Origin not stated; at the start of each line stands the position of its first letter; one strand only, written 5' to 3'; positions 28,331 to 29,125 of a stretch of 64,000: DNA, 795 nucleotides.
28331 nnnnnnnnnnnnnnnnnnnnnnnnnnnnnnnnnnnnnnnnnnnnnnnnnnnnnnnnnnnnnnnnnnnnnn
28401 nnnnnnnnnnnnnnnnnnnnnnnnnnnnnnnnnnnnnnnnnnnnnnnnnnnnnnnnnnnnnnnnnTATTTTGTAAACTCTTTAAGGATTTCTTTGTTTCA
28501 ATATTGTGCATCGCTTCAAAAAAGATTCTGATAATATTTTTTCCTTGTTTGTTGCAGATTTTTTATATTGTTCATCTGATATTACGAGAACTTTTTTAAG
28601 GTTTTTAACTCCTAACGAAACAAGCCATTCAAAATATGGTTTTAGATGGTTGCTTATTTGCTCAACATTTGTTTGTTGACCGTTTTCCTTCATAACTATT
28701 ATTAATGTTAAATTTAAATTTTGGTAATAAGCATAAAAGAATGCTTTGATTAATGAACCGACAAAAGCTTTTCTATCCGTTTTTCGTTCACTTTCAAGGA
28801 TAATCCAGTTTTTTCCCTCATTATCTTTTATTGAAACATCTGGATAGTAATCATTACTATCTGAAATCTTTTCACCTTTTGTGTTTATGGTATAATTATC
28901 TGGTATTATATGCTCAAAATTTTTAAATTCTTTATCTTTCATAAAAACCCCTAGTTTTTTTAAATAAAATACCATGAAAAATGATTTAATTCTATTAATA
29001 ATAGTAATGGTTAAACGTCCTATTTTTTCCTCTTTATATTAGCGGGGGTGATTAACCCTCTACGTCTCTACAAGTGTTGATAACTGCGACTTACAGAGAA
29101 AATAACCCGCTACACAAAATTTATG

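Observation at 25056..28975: Three-gene co-directional cassette of large unknown proteins at the inner element's left end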

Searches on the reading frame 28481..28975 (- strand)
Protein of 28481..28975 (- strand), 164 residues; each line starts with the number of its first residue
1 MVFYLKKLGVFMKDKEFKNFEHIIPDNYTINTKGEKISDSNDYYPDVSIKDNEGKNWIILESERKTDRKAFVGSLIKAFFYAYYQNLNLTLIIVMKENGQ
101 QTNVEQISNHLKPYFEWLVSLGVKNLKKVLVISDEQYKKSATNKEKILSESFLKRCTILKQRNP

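Call 3: search_protein_families(library=pfam, proteins=[window:28481-28975:-], max_evalue=1)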
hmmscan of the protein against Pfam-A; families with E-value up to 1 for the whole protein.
window:28481-28975:- (164 aa): 3 families
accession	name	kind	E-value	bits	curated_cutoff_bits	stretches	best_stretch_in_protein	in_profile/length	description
PF17470.7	Gp45_2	-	0.029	14.8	28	0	139-154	16-31/58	Phage gene product 45.2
PF10566.15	Glyco_hydro_97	-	0.042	13.7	32.5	1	79-138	81-137/275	Glycoside hydrolase 97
PF12119.13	DUF3581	-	0.063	13.2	25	1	20-103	68-145/217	Protein of unknown function (DUF3581)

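Call 4: search_protein_families(library=padloc, proteins=[window:28481-28975:-], max_evalue=1)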
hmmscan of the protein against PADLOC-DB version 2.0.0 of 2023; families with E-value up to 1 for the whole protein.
window:28481-28975:- (164 aa): 0 families

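Call 8: search_protein_families(library=ncbifam, proteins=[window:28481-28975:-], max_evalue=1)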
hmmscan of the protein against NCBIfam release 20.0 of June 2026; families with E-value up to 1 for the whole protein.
window:28481-28975:- (164 aa): 1 family
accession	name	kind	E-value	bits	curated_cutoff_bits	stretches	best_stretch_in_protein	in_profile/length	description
NF007684.0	PRK10359.1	equivalog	0.022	14.4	248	1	6-89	8-87/232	lipopolysaccharide core heptose(II) kinase RfaY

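Call 9: search_protein_families(library=phrogs, proteins=[window:28481-28975:-], max_evalue=1)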
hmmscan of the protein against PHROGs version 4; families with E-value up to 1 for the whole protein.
window:28481-28975:- (164 aa): 2 families
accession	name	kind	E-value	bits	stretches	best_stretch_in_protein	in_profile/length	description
phrog_18854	-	unknown function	0.08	13.9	1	84-139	39-99/114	-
phrog_3823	-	unknown function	0.095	13.6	1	123-159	7-43/74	-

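Call 11: find_homologous_proteins(query=window:28481-28975:-, max_evalue=0.001)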
Query window:28481-28975:- (164 aa): 5 proteins with E <= 0.001 among 80 candidates.
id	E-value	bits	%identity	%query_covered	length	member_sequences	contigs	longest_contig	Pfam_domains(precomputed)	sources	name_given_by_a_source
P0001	1.6e-94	332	100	93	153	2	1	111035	-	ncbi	ncbi:MAG: hypothetical protein AB7U85_06625 [Alphaproteobacteria bacterium]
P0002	1.8e-39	153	50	91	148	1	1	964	-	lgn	-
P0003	1.3e-27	115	44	90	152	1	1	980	-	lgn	-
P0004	3.5e-27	113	47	92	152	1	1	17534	-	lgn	-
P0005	1.1e-20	92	42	88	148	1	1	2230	-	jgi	jgi:hypothetical protein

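Call 15: find_encoding_contigs(protein=P0004, flank=8000, max_places=4)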
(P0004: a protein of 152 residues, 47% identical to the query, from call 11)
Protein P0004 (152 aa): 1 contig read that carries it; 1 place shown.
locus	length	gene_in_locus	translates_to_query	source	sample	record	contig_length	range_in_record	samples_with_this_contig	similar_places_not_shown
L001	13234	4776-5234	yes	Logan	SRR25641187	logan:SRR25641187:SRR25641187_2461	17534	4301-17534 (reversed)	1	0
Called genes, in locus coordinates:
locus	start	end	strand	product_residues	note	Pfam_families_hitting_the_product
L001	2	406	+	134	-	?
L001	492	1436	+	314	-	-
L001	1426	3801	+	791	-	-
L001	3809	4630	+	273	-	PF01582:TIR, PF13676:TIR_2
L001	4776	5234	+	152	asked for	-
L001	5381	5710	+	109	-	-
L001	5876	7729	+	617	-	PF08378:NERD, PF00580:UvrD-helicase (weak), PF13245:AAA_19, PF01443:Viral_helicase1 (faint), PF13087:AAA_12, PF13361:UvrD_C, PF13538:UvrD_C_2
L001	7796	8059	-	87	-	-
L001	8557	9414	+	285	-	PF09019:EcoRII-C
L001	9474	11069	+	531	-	PF00145:DNA_methylase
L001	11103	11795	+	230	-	PF00730:HhH-GPD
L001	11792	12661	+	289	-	-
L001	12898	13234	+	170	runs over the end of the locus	-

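Call 16: find_encoding_contigs(protein=P0005, flank=5000, max_places=4)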
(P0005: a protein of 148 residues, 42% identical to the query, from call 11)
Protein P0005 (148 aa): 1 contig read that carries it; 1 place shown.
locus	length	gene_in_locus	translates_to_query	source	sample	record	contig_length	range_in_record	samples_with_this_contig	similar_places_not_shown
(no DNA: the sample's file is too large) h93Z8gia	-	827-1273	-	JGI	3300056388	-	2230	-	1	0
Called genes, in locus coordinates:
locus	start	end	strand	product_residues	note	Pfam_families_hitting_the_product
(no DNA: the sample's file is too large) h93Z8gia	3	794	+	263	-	?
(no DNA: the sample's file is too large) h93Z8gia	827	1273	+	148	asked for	-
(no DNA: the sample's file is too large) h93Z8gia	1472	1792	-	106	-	-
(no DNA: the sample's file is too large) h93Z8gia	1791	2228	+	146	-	?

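Call 17: find_encoding_contigs(protein=P0002, flank=5000, max_places=4)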
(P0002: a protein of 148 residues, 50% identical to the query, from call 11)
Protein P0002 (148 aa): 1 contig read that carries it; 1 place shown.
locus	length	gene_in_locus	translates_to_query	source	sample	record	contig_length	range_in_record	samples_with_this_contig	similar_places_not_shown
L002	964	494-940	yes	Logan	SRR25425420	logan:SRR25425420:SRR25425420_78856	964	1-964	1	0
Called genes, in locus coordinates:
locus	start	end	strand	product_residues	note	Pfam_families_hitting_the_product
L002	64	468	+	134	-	-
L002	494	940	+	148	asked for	-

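Call 18: find_encoding_contigs(protein=P0003, flank=5000, max_places=4)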
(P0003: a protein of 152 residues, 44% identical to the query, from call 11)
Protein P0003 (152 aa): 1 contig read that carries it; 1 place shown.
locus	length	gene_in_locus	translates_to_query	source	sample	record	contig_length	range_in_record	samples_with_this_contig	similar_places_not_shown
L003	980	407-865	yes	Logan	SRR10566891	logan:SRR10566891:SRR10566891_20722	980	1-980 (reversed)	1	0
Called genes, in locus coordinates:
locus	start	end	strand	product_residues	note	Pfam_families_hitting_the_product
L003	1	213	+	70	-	?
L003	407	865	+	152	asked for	-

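Call 34: predict_structure(alignment_id=A3)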
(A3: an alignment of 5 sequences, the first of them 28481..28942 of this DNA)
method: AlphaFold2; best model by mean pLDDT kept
length: 153 residues; sequences in the alignment: 5
mean_pLDDT: 91.4   pTM: 0.88
mean pLDDT of the five models: 91.4, 89.9, 89.4, 88.6, 85.0
residues with pLDDT >= 90: 117; 70-90: 32; 50-70: 3; < 50: 1
segments of 3 or more residues with pLDDT < 50: none
pLDDT, mean of each block of 10 residues (from residue 1): 92 97 90 95 95 83 93 93 84 91 92 90 96 97 94 56
secondary structure, 60 per line:
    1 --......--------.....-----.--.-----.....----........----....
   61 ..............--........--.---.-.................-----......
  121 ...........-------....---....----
elements in order: H3-8 E17-21 E36-40 E45-52 H57-74 E77-84 H93-109 E115-122 H123-131 H139-142 E146-149

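Call 37: search_protein_representatives(alignment_id=A3)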
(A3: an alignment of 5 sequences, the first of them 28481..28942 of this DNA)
Query: 5 sequences, 151 profile positions. Proteins with E-value up to 0.001 (for the whole library): 121; up to 1e-10: 75; up to 1e-30: 24. The best 121 are listed.
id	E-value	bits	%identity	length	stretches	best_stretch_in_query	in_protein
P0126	2.2e-54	199.6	-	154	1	1-144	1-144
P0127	3.3e-53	195.8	-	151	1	1-149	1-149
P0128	8.6e-51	187.9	-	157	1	2-146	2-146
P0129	1.0e-48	181.2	-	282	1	1-146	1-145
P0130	4.7e-44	166.1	-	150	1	1-148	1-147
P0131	2.2e-43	163.9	-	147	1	1-143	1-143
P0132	8.2e-42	158.8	-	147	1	1-145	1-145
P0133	4.5e-41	156.4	-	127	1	26-144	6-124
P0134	4.7e-41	156.3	-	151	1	1-148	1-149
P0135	5.5e-40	152.9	-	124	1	1-106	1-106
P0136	6.4e-40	152.7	-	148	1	1-145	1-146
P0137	1.0e-39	152.0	-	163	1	1-139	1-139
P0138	5.3e-39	149.7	-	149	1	1-147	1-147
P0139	1.7e-38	148.1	-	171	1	3-140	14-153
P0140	4.2e-38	146.8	-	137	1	1-146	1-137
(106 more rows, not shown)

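Call 40: fold_search(model_id=the predicted structure, library=pdb)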
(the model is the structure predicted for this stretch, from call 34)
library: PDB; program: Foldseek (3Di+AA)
matches with E <= 10: 891; with E <= 0.001: 0
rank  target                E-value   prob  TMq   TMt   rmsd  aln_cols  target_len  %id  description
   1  9ibq_A                6.0e-03  0.94  0.41  0.26   6.6       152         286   12  Structure of BstEII with DNA substrate (released 2026-03-04)
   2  4dav_A                7.3e-03  0.89  0.35  0.26   6.1       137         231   12  The structure of Pyrococcus Furiosus SfsA in complex with DNA (released 2014-10-01)
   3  5mv0_C                3.9e-02  0.38  0.27  0.22  16.1       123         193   15  Structure of an N-terminal domain of a reptarenavirus L protein (released 2017-05-17)
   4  5csk_B                6.6e-02  0.75  0.32  0.03   4.1        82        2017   10  Crystal structure of yeast acetyl-CoA carboxylase, unbiotinylated (released 2015-10-28)
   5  8em1_A                7.0e-02  0.38  0.31  0.13   6.8       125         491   15  Type IIS Restriction Endonuclease PaqCI, DNA Unbound (released 2023-03-22)
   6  5i6f_B                9.7e-02  0.51  0.47  0.10   8.7       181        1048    6  Crystal structure of C-terminal variant 1 of Chaetomium thermophilum acetyl-CoA carboxylase (released 2016-04-20)
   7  3fg9_A                9.7e-02  0.44  0.33  0.33   7.0       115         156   13  The crystal structure of an universal stress protein UspA family protein from Lactobacillus plantarum WCFS1 (released 2008-12-23)
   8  5i6e                  1.0e-01  0.77  0.35  0.09   4.6        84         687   10  Crystal structure of the central domain of yeast acetyl-CoA carboxylase (released 2016-04-20)
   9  5csk_A                1.1e-01  0.66  0.35  0.04   4.3        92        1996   12  Crystal structure of yeast acetyl-CoA carboxylase, unbiotinylated (released 2015-10-28)
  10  3fg9_C                1.1e-01  0.44  0.34  0.34   6.6       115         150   13  The crystal structure of an universal stress protein UspA family protein from Lactobacillus plantarum WCFS1 (released 2008-12-23)
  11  5trc_A                1.2e-01  0.77  0.35  0.14   3.6        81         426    7  Crystal structure of phosphorylated AC3-AC5 domains of yeast acetyl-CoA carboxylase (released 2016-12-07)
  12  5i6g_B                1.2e-01  0.20  0.29  0.07  10.1       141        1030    5  Crystal structure of C-terminal variant 2 of Chaetomium thermophilum acetyl-CoA carboxylase (released 2016-04-20)
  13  6mtk                  1.3e-01  0.28  0.27  0.16   6.0        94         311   12  Crystal structure of Tryptophanyl-tRNA synthetase from Elizabethkingia anophelis NUHP1 (released 2018-11-14)
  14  3qtb_B                1.4e-01  0.20  0.21  0.24   6.0        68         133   18  Structure of the universal stress protein from Archaeoglobus fulgidus in complex with dAMP (released 2011-03-30)
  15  9f38_A                1.5e-01  0.35  0.38  0.11   7.2       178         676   12  BsmI (wild-type) crystallized with Ca2+ and cognate dsDNA (released 2025-04-02)
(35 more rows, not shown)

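Call 45: search_solved_structures(query=A3, max_evalue=1)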
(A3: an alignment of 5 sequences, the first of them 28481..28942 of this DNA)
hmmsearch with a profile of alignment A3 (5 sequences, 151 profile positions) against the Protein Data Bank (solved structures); distinct sequences matched with E-value up to 1: 0.

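Call 50: find_related_loci(query=A6, collection=metagenome_contigs, flank=7000)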
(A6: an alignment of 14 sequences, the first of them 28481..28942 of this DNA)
Query A6 (153 aa) in metagenome_contigs; peptide patterns used: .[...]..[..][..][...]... (x = any residue, [..] = any of these).
138 stretches matched a pattern; 34 encode a relative of the query (tblastn E <= 1e-3); 34 distinct loci.
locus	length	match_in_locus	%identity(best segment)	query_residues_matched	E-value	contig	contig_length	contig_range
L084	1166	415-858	47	1-148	2e-46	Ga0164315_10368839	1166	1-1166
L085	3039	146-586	50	1-148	3e-44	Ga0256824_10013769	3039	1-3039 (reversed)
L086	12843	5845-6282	47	3-148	5e-44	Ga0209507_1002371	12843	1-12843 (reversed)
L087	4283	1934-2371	47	3-148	5e-44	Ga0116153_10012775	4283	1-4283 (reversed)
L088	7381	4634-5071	47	3-148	5e-44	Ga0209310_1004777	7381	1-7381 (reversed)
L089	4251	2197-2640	47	1-148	2e-43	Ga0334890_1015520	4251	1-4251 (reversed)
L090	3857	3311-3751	49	1-148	1e-43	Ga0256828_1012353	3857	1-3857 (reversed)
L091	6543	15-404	49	19-148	1e-39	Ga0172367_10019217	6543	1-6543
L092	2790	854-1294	49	1-149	6e-36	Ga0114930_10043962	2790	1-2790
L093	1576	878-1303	46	1-145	6e-36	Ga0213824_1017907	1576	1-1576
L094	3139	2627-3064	41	1-148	4e-31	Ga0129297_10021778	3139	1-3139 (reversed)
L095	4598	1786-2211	46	1-144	2e-30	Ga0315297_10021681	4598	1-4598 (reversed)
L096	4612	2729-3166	44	1-148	1e-29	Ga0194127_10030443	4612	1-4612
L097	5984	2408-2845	41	1-148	9e-28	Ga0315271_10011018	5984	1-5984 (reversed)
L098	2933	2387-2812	41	1-144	1e-27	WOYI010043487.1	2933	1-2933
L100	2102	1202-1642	39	1-148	7e-27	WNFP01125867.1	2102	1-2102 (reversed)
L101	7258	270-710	38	3-151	2e-26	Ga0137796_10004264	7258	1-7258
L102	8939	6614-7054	40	1-149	2e-26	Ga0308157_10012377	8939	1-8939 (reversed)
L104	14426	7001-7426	41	1-144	4e-26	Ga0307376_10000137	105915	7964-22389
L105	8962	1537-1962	39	1-144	7e-26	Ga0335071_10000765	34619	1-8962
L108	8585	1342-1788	38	1-151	5e-25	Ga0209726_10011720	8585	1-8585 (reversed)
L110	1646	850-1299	36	1-152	5e-25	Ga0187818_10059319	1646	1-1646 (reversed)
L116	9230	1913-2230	42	43-147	8e-19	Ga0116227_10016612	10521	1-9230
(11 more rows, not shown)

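Call 55: search_protein_families(library=pfam, proteins=[L001:492-1436:+, L001:1420-3801:+, L090:130-1992:+, L090:2115-3224:+, L089:123-1907:+, L089:2594-3670:+, L101:1642-4122:+, L101:4137-6635:+, L105:2069-4144:+, L092:1327-2607:+], max_evalue=0.01)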
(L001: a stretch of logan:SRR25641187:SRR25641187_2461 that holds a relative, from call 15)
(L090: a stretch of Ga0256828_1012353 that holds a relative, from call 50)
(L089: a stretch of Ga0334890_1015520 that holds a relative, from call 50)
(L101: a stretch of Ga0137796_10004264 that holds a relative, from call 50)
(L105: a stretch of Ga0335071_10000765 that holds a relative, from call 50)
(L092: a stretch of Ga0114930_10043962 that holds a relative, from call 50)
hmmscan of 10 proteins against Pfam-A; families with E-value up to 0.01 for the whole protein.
L001:492-1436:+ (314 aa): 0 families

L001:1420-3801:+ (793 aa): 0 families

L090:130-1992:+ (620 aa): 26 families (the best 25 are shown)
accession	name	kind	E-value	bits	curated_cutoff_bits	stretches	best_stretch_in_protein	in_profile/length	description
PF25174.1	Beta-prop_THOC3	-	2.6e-24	86.1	305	2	312-458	50-181/272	THOC3 beta-propeller domain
PF23414.1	Beta-prop_EML_2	-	1.2e-21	77.7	90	2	180-288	35-142/266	Echinoderm microtubule-associated protein second beta-propeller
PF25173.1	Beta-prop_WDR3_1st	-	4.6e-19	69.3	154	1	310-459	31-166/184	WDR3 first beta-propeller domain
PF24807.1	WD40_CDC20-Fz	-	2.1e-18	67.1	200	2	405-481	50-126/292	CDC20/Fizzy WD40 domain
PF25171.1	Beta-prop_WDR36-Utp21_1st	-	6.6e-17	62.2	80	1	321-460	120-248/266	WDR36/Utp21 first beta-propeller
PF24814.1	WD40_Prp19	-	2.2e-16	60.2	320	1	184-458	6-270/281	Prp19 WD40 domain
PF00400.38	WD40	-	1.4e-14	54.3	27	0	362-393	8-39/39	WD domain, G-beta repeat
PF24796.1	WDR55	-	1.1e-13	51.4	200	1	310-479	9-170/296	WDR55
PF24817.1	WD40_WDHD1_1st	-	2.1e-13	50.6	109.9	1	269-556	4-279/291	WDHD1 first WD40 domain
PF12894.13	ANAPC4_WD40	-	2.2e-13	50.7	22.9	1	314-415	1-89/91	Anaphase-promoting complex subunit 4 WD40 domain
PF13570.13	Beta-prop_ACSF4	-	2e-09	37.8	133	1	370-476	56-163/329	Beta-alanine-activating enzyme, beta-propeller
PF23756.1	Beta-prop_HPS5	-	5e-09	36.3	34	1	369-478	23-139/328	HPS5 beta propeller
PF25172.1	Beta-prop_WDR3_2nd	-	8.7e-09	35.4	140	1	191-457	45-268/293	WDR3 second beta-propeller domain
PF20426.4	NBCH_WD40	-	1.8e-08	34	50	1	156-439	53-346/350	Neurobeachin beta propeller domain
PF24782.2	WD40_MABP1-WDR62_2nd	-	2e-08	34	290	1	361-460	84-188/341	MABP1/WDR62 second WD40 domain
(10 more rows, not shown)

L090:2115-3224:+ (369 aa): 1 family
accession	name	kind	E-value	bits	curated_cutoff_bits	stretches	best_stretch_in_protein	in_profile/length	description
PF04210.18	MtrG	-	0.0036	17.6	27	0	293-317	7-31/64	Tetrahydromethanopterin S-methyltransferase, subunit G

L089:123-1907:+ (594 aa): 0 families

L089:2594-3670:+ (358 aa): 4 families
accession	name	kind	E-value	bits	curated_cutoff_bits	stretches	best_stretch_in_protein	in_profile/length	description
PF18742.7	DpnII-MboI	-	1.4e-21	77.1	27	1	231-353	25-146/150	REase_DpnII-MboI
PF18765.7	Polbeta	-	1.8e-05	25.2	26.9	1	54-101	6-53/93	Polymerase beta, Nucleotidyltransferase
PF01909.29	NTP_transf_2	-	4.5e-05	24.2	21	1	48-91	2-44/93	Nucleotidyltransferase domain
PF22600.2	MTPAP-like_central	-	0.0071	16.9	27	0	49-92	28-68/139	Poly(A) RNA polymerase, mitochondrial-like, central palm domain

L101:1642-4122:+ (826 aa): 1 family
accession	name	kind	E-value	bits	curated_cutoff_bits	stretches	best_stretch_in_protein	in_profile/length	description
PF01433.26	Peptidase_M1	-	7.9e-16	58.8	27.7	1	495-732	4-218/218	Peptidase family M1 domain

L101:4137-6635:+ (832 aa): 16 families
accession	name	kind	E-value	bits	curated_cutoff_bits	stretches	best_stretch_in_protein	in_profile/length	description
PF00069.31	Pkinase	-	2.5e-48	165.2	31.7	1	55-310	1-253/263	Protein kinase domain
PF07714.23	PK_Tyr_Ser-Thr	-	1.7e-35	123.1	23.1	1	57-310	3-250/258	Protein tyrosine and serine/threonine kinase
PF07719.23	TPR_2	-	3.9e-22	76.9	27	3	701-729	3-31/34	Tetratricopeptide repeat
PF00515.34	TPR_1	-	4.4e-17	61.5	27.8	2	701-728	3-30/34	Tetratricopeptide repeat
PF13414.12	TPR_11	-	2.4e-14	53.2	26.8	1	706-729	1-24/42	TPR repeat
PF13431.12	TPR_17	-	2.2e-13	49.7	24.4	1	620-651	2-33/34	Tetratricopeptide repeat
PF14559.12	TPR_19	-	1.4e-12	48.2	25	2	613-662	7-56/68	Tetratricopeptide repeat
PF13181.12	TPR_8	-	7.9e-12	44.8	25.7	1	705-729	7-31/34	Tetratricopeptide repeat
PF13432.12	TPR_16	-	1.9e-11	44.6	32.7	2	602-662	2-62/65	Tetratricopeptide repeat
PF13424.12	TPR_12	-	3.7e-11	43.5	30.1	1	702-763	6-75/77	Tetratricopeptide repeat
PF01636.29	APH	-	1.6e-08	35.1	23.2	1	162-214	159-212/239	Phosphotransferase enzyme family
PF13428.12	TPR_14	-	2.2e-08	34.4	23.5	0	632-665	2-35/44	Tetratricopeptide repeat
PF03109.22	ABC1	-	1.8e-07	31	22.9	1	127-200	142-215/244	ABC1 atypical kinase-like domain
PF23914.1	TPR_CcmH_CycH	-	2.1e-06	28.1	42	1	704-788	55-142/158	Cytochrome c-type biogenesis protein H TPR domain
PF13174.12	TPR_6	-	0.00014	22.7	26.3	0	704-727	5-28/33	Tetratricopeptide repeat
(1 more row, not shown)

L105:2069-4144:+ (691 aa): 4 families
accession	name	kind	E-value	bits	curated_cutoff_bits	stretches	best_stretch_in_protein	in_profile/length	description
PF00587.30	tRNA-synt_2b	-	2.2e-46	158.6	29.3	1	354-563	8-179/179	tRNA synthetase class II core domain (G, H, P, S and T)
PF03129.25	HGTP_anticodon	-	4.4e-24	84.9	21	1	575-647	1-76/94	Anticodon binding domain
PF07973.19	tRNA_SAD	-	1.5e-15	57.3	24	1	198-247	1-44/44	Threonyl and Alanyl tRNA synthetase second additional domain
PF02824.27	TGS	-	1.7e-12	47.7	22.2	1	18-89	1-60/60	TGS domain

L092:1327-2607:+ (426 aa): 0 families

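Call 56: search_protein_families(library=padloc, proteins=[L001:492-1436:+, L001:1420-3801:+, L090:130-1992:+, L090:2115-3224:+, L089:123-1907:+, L089:2594-3670:+, L101:1642-4122:+, L101:4137-6635:+, L105:2069-4144:+, L092:1327-2607:+], max_evalue=0.01)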
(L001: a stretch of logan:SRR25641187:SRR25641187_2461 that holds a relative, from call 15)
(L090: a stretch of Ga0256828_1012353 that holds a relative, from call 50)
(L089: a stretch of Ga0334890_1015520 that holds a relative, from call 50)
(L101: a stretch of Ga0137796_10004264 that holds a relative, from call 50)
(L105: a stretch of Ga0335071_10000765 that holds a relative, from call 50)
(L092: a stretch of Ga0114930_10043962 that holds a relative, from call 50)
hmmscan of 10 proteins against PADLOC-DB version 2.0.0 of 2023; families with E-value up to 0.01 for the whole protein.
L001:492-1436:+ (314 aa): 1 family
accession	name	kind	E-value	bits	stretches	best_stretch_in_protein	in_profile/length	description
PDLC01694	typeIV_Cas11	-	0.0061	14.7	0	150-206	49-97/114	Cas11_0_IV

L001:1420-3801:+ (793 aa): 0 families

L090:130-1992:+ (620 aa): 0 families

L090:2115-3224:+ (369 aa): 0 families

L089:123-1907:+ (594 aa): 0 families

L089:2594-3670:+ (358 aa): 7 families
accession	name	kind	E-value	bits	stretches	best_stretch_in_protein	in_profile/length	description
PDLC02404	Aga_Helical-REase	-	4e-07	28.1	1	229-321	240-330/368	Class II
PDLC02411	Aga_Helical-REase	-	1.7e-06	25.5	1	221-323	244-344/378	Class II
PDLC04903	PDC-S09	-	0.0011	17.2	1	40-103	7-68/108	-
PDLC04902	PDC-S09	-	0.0022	16.3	1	60-90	20-50/97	-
PDLC04906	PDC-S09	-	0.0032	15.8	1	48-90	12-53/98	-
PDLC04907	PDC-S09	-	0.0049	15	1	51-90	18-56/114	-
PDLC04905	PDC-S09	-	0.0084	14.4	0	60-99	20-59/101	-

L101:1642-4122:+ (826 aa): 0 families

L101:4137-6635:+ (832 aa): 34 families (the best 25 are shown)
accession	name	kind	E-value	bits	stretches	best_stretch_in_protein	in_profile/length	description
PDLC04042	PD-T4-6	-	4.9e-84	280.4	1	53-329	9-279/292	-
PDLC04060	PD-T4-6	-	2e-80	269.1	1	47-329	1-276/486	-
PDLC04053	PD-T4-6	-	3.1e-79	264.7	1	49-338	5-287/311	-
PDLC04061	PD-T4-6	-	1.1e-74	250.8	1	53-325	16-286/510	-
PDLC04138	mad6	-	1.9e-72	243.2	1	44-326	42-317/659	mads_6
PDLC04043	PD-T4-6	-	1.1e-70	236.9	1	50-324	12-279/452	-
PDLC04052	PD-T4-6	-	1.6e-70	236.7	1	53-337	9-291/496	-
PDLC04057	PD-T4-6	-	4.8e-70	234.8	1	47-324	1-273/443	-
PDLC04054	PD-T4-6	-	1.9e-68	229.4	1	49-332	6-284/347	-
PDLC04047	PD-T4-6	-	3.8e-66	221.4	1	51-324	8-274/327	-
PDLC04039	PD-T4-6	-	7.4e-64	214.4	1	49-338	10-291/458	-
PDLC04048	PD-T4-6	-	6e-63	211.4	1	48-320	4-270/354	-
PDLC01088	C3a189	-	6.3e-63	211.6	1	61-349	5-279/840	kinase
PDLC04040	PD-T4-6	-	1e-61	207.3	1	61-331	2-274/547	-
PDLC04041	PD-T4-6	-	6.8e-61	204.8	1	49-341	24-310/443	-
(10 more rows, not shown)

L105:2069-4144:+ (691 aa): 0 families

L092:1327-2607:+ (426 aa): 0 families
